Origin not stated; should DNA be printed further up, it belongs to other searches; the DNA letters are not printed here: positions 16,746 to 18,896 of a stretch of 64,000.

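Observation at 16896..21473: Duplicated PelA-deacetylase-like genes flank an antisense standalone GH114 hydrolase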

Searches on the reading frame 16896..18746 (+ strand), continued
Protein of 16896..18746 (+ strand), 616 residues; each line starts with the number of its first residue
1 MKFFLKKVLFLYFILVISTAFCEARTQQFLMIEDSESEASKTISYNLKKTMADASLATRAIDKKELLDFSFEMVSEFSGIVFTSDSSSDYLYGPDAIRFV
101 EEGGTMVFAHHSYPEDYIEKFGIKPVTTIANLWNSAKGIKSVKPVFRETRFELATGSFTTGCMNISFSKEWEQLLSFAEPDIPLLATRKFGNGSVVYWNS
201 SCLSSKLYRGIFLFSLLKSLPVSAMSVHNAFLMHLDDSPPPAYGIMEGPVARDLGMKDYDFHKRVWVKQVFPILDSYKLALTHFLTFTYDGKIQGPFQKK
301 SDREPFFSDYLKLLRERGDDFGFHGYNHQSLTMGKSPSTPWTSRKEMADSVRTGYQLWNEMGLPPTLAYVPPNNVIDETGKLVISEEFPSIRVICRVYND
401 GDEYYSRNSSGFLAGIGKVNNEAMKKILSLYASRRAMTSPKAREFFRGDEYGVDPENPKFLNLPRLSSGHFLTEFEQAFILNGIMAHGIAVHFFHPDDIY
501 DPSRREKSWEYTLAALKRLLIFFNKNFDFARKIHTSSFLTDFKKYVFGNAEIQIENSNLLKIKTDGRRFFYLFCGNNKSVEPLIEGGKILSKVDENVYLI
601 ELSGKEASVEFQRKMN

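Call 41: find_encoding_contigs(protein=P0002, flank=10000, max_places=2)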
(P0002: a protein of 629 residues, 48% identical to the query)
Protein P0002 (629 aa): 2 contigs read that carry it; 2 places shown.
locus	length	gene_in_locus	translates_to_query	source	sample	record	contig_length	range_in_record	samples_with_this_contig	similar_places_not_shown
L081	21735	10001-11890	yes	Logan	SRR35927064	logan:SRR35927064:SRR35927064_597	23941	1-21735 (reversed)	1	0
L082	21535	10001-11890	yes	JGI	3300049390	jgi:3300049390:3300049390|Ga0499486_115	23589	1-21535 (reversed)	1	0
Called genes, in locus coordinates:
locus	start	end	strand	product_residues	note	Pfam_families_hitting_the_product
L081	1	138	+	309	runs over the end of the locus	PF00389:2-Hacid_dh, PF03446:NAD_binding_2 (faint), PF02826:2-Hacid_dh_C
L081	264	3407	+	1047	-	PF12895:ANAPC3 (faint), PF00515:TPR_1 (faint), PF07719:TPR_2 (faint), PF14561:TPR_20 (faint), PF13176:TPR_7 (faint), PF13181:TPR_8 (faint), PF13414:TPR_11 (faint), PF14559:TPR_19, +3 more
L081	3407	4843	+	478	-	-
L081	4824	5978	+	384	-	-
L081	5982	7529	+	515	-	PF11997:DUF3492, PF13439:Glyco_transf_4, PF13579:Glyco_trans_4_4 (weak), PF20706:GT4-conflict, PF00534:Glycos_transf_1, PF13692:Glyco_trans_1_4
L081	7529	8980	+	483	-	PF16933:PelG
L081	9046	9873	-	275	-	PF03537:Glyco_hydro_114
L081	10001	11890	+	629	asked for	PF09960:DUF2194, PF10096:DUF2334, PF09960:DUF2194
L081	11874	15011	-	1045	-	PF00497:SBP_bac_3 (faint), PF08448:PAS_4, PF13426:PAS_9, PF00512:HisKA, PF02518:HATPase_c, PF00072:Response_reg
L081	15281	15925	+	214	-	-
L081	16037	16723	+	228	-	-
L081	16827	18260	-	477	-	PF01235:Na_Ala_symp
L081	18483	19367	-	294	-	PF04055:Radical_SAM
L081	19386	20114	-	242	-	PF03734:YkuD (weak)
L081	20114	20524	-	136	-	PF01850:PIN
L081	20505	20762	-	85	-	-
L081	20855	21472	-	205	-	-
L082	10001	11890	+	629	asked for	PF09960:DUF2194, PF10096:DUF2334, PF09960:DUF2194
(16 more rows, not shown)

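Call 55: search_protein_families(library=ncbifam, proteins=[window:16896-18746:+], max_evalue=0.001)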
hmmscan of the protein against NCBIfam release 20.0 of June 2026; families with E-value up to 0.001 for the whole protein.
window:16896-18746:+ (616 aa): 0 families

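Call 59: find_encoding_contigs(protein=P0033, flank=10000, max_places=2)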
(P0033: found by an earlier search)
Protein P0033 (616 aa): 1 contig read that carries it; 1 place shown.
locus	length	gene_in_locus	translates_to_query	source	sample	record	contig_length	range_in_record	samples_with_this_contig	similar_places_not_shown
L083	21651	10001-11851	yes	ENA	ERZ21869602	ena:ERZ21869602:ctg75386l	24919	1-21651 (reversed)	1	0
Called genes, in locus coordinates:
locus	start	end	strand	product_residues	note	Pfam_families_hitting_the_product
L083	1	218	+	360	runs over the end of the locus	PF00266:Aminotran_5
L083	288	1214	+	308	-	PF00389:2-Hacid_dh, PF02826:2-Hacid_dh_C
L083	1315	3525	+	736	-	PF13176:TPR_7 (faint), PF07719:TPR_2 (faint), PF13428:TPR_14 (faint), PF00515:TPR_1 (faint), PF13174:TPR_6 (faint), PF13432:TPR_16 (faint), PF13431:TPR_17 (faint), PF14559:TPR_19 (weak), +1 more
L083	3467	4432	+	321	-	-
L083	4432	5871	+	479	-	PF13492:GAF_3, PF00990:GGDEF (weak)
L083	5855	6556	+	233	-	-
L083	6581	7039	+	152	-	-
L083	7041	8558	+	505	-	PF11997:DUF3492, PF13439:Glyco_transf_4, PF13579:Glyco_trans_4_4, PF00534:Glycos_transf_1, PF13692:Glyco_trans_1_4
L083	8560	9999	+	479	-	PF16933:PelG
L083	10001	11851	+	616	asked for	PF09960:DUF2194, PF10096:DUF2334, PF09960:DUF2194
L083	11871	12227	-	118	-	-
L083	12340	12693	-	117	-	PF03537:Glyco_hydro_114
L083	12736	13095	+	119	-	-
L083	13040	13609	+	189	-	PF09960:DUF2194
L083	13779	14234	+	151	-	PF09960:DUF2194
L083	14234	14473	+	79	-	-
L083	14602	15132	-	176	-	PF00072:Response_reg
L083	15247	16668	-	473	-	PF08448:PAS_4, PF13426:PAS_9 (weak), PF00512:HisKA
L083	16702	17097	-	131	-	-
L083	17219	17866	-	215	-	PF01235:Na_Ala_symp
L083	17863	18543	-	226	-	PF01235:Na_Ala_symp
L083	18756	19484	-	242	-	PF03734:YkuD (weak)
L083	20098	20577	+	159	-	-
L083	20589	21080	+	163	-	-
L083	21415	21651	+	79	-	?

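Call 64: find_related_loci(query=A1, collection=metagenome_contigs, flank=6000)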
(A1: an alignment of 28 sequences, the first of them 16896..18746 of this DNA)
Query A1 (616 aa) in metagenome_contigs; peptide patterns used: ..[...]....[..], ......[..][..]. (x = any residue, [..] = any of these).
600 stretches matched a pattern (row limit reached: there are more); 311 encode a relative of the query (tblastn E <= 1e-3); the best 80 are kept; 80 distinct loci.
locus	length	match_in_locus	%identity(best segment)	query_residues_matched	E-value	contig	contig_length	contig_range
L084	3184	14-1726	48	28-600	0e+0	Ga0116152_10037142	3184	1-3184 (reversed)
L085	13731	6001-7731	34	5-613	2e-117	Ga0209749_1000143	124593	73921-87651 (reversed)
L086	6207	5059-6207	33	16-398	2e-76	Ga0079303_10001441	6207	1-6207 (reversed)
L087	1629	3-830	45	334-609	6e-74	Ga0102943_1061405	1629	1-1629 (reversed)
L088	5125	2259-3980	25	27-613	1e-49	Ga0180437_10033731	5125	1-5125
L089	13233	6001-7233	26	182-613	6e-48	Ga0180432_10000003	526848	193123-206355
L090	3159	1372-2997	25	27-580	1e-46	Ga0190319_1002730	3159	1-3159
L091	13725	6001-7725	23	25-613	6e-46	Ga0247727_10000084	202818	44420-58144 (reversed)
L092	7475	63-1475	26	98-580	1e-43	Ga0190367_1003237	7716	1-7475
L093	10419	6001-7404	22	5-500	9e-43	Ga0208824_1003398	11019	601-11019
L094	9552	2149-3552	22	5-500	1e-42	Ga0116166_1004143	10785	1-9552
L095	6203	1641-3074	25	5-501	6e-42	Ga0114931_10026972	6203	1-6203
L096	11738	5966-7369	22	5-500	2e-41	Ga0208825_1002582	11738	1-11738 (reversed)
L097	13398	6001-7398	25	2-500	6e-41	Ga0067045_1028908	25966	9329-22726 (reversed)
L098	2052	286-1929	25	27-613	4e-41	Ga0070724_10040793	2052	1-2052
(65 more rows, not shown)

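Call 75: search_solved_structures(query=A1, max_evalue=1, show_alignments=0)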
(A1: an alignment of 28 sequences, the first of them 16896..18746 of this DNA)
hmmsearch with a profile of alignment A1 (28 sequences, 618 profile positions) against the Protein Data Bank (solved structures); distinct sequences matched with E-value up to 1: 1.
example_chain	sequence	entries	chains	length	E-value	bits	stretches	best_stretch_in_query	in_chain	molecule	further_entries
9zau_A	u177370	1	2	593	1.3e-72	248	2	29-408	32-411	Predicted membrane protein, putative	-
